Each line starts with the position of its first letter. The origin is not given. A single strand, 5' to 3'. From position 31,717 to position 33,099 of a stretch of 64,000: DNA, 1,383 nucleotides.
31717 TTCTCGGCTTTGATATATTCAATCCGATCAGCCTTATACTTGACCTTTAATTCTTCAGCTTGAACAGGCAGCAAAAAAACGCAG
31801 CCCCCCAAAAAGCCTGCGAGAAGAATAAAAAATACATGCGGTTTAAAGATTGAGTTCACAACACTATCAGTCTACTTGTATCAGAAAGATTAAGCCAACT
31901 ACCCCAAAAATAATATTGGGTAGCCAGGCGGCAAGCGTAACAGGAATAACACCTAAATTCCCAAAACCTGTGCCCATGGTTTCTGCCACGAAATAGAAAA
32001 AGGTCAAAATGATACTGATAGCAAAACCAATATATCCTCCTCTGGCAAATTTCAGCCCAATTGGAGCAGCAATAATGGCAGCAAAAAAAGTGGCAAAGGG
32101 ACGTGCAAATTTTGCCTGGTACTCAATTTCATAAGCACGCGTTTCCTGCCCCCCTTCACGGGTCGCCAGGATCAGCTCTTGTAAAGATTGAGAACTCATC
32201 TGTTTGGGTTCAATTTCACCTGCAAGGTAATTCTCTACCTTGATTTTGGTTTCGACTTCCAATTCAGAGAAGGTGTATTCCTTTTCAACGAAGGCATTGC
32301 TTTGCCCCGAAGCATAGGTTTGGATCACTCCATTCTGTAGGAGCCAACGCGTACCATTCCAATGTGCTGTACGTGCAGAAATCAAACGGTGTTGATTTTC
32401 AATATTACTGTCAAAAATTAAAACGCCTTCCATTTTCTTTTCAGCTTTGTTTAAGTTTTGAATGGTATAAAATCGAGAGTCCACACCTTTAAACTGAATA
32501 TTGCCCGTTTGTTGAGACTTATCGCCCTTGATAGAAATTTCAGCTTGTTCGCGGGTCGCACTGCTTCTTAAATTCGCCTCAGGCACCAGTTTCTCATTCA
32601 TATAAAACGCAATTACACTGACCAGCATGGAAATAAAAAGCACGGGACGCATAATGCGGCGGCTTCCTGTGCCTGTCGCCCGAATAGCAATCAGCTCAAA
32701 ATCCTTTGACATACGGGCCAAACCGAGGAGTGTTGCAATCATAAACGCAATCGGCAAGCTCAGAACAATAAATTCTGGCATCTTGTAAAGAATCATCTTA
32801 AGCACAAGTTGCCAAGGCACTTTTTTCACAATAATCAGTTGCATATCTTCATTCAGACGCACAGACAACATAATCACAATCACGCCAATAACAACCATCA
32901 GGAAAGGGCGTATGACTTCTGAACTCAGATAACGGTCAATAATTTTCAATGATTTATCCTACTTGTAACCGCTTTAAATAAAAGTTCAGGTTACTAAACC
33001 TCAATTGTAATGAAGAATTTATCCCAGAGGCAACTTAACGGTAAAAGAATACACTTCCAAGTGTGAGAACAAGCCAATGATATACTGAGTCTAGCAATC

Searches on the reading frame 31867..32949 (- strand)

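Call 38: search_protein_families(library=pfam, proteins=[window:31867-32949:-], max_evalue=0.0001)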
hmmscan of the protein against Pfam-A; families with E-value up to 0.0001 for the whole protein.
window:31867-32949:- (360 aa): 1 family
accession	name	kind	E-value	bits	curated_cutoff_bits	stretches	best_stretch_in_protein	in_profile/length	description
PF03739.19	LptF_LptG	-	4.2e-84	283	27.9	1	6-357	1-352/353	Lipopolysaccharide export system permease LptF/LptG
